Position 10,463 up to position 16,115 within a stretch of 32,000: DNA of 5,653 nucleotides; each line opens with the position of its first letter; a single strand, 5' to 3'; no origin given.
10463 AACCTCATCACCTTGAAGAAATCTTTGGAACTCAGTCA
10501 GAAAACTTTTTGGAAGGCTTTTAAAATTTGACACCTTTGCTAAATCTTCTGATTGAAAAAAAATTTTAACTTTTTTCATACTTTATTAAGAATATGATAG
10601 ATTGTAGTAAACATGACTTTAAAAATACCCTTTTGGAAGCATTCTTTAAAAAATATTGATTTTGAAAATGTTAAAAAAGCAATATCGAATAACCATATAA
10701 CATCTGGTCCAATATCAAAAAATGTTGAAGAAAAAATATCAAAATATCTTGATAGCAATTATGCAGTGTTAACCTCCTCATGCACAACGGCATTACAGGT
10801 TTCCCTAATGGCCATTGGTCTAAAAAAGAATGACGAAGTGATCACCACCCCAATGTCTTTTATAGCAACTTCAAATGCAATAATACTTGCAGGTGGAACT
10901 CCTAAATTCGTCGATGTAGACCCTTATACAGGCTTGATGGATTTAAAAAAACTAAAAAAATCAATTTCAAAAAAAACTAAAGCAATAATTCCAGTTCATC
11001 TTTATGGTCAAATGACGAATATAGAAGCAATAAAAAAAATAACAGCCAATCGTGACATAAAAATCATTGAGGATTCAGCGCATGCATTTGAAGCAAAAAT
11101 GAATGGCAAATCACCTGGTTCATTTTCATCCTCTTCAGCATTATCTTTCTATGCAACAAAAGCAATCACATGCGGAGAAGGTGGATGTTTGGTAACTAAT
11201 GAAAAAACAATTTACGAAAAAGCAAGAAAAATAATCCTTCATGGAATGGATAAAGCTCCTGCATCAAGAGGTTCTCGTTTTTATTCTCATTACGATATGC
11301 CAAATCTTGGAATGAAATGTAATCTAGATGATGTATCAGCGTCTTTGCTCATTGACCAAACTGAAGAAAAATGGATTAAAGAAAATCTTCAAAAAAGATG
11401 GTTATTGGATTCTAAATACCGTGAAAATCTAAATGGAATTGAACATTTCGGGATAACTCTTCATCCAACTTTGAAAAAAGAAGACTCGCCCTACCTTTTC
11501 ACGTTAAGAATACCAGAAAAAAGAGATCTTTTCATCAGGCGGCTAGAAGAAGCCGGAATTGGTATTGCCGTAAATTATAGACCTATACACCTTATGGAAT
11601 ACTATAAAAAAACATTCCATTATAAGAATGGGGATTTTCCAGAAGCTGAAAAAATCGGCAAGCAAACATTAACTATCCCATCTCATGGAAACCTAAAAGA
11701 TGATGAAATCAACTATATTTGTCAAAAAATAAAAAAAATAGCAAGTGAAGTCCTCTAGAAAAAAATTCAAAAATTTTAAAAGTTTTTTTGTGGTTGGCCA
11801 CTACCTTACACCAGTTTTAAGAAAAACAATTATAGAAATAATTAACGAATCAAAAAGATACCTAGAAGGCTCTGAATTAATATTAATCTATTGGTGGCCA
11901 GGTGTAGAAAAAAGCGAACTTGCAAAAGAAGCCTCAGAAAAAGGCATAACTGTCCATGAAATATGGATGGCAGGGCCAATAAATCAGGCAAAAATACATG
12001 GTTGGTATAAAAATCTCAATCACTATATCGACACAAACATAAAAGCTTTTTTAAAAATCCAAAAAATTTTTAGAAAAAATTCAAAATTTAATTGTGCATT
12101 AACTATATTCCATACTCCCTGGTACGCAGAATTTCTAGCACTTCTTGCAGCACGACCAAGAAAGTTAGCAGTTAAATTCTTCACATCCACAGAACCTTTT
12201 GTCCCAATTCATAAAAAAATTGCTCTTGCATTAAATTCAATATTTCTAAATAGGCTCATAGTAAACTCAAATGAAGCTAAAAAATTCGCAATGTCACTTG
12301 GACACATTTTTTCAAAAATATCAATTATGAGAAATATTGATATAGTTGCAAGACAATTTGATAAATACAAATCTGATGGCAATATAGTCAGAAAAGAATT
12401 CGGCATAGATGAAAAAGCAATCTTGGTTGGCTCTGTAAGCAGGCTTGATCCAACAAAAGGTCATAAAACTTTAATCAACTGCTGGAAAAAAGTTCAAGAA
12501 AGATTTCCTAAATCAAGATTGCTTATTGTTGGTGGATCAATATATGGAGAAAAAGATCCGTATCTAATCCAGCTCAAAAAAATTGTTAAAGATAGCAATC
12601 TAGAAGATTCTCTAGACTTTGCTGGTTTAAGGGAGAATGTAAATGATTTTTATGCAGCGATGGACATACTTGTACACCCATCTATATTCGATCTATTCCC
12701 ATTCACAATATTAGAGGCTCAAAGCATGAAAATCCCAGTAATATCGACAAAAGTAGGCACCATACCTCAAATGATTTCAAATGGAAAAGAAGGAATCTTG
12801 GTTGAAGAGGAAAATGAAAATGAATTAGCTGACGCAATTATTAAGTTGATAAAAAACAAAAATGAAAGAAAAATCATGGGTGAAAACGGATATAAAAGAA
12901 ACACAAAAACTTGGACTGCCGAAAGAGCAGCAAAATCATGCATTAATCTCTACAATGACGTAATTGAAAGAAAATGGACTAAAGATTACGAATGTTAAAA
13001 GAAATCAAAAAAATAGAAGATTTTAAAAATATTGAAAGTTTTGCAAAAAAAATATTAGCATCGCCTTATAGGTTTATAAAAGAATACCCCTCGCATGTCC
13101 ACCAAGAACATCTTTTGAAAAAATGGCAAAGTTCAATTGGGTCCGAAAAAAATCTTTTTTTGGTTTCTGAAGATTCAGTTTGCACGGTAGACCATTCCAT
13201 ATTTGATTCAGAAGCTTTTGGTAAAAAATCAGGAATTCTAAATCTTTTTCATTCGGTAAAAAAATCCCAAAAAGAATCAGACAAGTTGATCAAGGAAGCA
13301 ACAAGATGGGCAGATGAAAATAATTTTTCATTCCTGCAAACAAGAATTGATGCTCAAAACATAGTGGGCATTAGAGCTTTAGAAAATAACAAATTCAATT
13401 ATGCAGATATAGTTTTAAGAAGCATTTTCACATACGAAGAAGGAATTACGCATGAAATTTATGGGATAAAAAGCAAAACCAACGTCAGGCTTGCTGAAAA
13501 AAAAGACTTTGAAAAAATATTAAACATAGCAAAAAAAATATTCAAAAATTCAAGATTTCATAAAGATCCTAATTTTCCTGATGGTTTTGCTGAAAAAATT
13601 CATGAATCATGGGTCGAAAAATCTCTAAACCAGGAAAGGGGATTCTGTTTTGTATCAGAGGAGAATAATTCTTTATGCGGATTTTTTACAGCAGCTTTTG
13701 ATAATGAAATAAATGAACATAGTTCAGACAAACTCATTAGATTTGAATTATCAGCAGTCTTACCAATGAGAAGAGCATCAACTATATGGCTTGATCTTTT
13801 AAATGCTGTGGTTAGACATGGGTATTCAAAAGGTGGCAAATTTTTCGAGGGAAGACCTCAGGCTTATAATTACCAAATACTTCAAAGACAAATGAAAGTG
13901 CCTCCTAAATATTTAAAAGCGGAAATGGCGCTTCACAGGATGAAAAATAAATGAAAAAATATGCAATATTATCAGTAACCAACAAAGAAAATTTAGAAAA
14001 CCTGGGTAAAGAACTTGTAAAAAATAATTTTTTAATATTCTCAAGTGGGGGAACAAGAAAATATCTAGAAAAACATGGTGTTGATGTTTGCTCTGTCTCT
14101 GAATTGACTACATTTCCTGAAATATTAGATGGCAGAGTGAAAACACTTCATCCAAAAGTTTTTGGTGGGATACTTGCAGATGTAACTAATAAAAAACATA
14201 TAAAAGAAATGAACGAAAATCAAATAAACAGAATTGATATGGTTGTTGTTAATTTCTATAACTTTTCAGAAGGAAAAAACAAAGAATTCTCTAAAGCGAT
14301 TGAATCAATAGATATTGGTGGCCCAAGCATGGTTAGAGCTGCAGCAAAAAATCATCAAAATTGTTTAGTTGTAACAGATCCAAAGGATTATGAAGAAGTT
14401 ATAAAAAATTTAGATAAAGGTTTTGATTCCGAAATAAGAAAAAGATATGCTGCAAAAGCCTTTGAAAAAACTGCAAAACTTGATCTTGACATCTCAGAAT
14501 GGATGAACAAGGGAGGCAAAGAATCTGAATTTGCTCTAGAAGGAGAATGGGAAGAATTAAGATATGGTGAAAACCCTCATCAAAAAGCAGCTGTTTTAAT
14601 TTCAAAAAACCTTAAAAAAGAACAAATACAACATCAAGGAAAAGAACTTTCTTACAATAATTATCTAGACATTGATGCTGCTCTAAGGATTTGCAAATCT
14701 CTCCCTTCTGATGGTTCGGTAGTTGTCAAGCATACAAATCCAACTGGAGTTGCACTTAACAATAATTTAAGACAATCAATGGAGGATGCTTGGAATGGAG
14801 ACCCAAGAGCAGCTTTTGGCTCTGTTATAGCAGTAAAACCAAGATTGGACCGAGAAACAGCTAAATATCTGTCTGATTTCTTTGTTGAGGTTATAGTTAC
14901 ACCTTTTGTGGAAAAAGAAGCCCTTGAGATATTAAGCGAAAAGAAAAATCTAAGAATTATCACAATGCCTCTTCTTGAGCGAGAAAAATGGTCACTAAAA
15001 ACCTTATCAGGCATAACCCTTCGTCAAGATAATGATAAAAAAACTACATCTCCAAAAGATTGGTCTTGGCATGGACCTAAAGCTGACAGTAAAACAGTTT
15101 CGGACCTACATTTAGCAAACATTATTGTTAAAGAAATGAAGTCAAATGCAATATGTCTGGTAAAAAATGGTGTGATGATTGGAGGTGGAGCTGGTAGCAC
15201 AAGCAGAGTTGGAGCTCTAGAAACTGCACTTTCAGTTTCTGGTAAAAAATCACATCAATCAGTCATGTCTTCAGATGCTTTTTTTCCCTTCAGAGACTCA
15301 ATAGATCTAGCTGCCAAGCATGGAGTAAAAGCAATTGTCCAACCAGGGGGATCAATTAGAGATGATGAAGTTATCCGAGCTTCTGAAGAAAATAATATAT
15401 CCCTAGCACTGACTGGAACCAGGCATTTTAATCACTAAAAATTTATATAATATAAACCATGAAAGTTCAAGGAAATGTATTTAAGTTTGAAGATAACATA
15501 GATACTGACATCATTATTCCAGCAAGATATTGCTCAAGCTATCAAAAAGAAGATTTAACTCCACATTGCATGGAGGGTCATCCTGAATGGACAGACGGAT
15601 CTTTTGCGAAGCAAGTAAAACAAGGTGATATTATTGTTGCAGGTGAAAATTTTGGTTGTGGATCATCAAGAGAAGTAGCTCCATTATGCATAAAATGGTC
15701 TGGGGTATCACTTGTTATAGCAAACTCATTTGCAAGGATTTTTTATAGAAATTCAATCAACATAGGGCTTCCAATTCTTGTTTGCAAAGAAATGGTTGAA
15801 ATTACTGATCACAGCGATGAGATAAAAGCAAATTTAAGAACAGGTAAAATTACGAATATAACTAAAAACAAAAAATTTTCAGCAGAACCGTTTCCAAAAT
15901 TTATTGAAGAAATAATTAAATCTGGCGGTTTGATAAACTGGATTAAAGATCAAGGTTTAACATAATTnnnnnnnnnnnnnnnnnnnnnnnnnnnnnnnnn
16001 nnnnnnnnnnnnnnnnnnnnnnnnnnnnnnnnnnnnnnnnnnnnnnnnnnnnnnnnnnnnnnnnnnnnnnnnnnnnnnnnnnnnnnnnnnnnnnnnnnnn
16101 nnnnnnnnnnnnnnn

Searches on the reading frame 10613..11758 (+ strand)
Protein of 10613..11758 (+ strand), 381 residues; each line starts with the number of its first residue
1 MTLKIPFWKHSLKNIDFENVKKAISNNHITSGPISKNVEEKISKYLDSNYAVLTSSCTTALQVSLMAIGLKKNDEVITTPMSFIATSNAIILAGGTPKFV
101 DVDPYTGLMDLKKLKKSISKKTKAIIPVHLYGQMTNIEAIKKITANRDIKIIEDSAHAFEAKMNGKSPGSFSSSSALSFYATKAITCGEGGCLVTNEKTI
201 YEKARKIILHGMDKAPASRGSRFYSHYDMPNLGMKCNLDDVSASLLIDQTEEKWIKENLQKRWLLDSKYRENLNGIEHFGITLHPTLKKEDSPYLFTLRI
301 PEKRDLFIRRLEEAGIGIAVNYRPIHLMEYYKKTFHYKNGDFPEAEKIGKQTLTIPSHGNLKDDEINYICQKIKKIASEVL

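Call 9: search_protein_families(library=pfam, proteins=[window:10613-11758:+], max_evalue=0.001)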
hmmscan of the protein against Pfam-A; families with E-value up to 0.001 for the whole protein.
window:10613-11758:+ (381 aa): 5 families
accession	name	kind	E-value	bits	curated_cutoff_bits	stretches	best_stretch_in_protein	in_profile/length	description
PF01041.23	DegT_DnrJ_EryC1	-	7.4e-99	331.8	19.8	1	14-373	5-359/360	DegT/DnrJ/EryC1/StrS aminotransferase family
PF01212.27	Beta_elim_lyase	-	6.8e-09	35.9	27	1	35-205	34-221/288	Beta-eliminating lyase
PF00155.27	Aminotran_1_2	-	4.8e-08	33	19.7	1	23-158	31-189/361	Aminotransferase class I and II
PF00266.25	Aminotran_5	-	5.7e-06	26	21.5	1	19-160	29-181/371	Aminotransferase class-V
PF01053.26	Cys_Met_Meta_PP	-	0.00028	20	27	1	32-155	51-174/381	Cys/Met metabolism PLP-dependent enzyme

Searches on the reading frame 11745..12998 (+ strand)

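Call 9: search_protein_families(library=pfam, proteins=[window:11745-12998:+], max_evalue=0.001)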
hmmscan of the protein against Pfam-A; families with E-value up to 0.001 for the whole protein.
window:11745-12998:+ (417 aa): 3 families
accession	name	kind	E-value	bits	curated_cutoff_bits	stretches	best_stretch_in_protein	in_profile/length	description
PF00534.26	Glycos_transf_1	-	1.2e-36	126.2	26.4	1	215-385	5-172/172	Glycosyl transferases group 1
PF13692.12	Glyco_trans_1_4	-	1.3e-30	106.9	27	1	228-371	4-142/142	Glycosyl transferases group 1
PF13524.12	Glyco_trans_1_2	-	0.00011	22.7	25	1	298-397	39-140/144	Glycosyl transferase-like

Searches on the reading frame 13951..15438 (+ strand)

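Call 10: search_protein_families(library=pfam, proteins=[window:13951-15438:+], max_evalue=0.001)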
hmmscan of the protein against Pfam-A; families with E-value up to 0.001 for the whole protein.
window:13951-15438:+ (495 aa): 2 families
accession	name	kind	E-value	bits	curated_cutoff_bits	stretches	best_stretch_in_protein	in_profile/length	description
PF01808.24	AICARFT_IMPCHas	-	1.5e-91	307.6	25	1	131-427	1-309/311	AICARFT/IMPCHase bienzyme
PF02142.27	MGS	-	8.5e-19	67.9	24.1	1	15-125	2-93/94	MGS-like domain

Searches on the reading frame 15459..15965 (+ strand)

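Call 10: search_protein_families(library=pfam, proteins=[window:15459-15965:+], max_evalue=0.001)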
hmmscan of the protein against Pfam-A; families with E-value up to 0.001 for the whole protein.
window:15459-15965:+ (168 aa): 2 families
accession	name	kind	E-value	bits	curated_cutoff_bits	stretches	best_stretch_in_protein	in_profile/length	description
PF00694.25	Aconitase_C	-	7.2e-19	68.9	22.8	1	42-104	60-123/131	Aconitase C-terminal domain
PF06434.19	Aconitase_2_N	-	6.9e-07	29.6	27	1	7-168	3-176/204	Aconitate hydratase 2 N-terminus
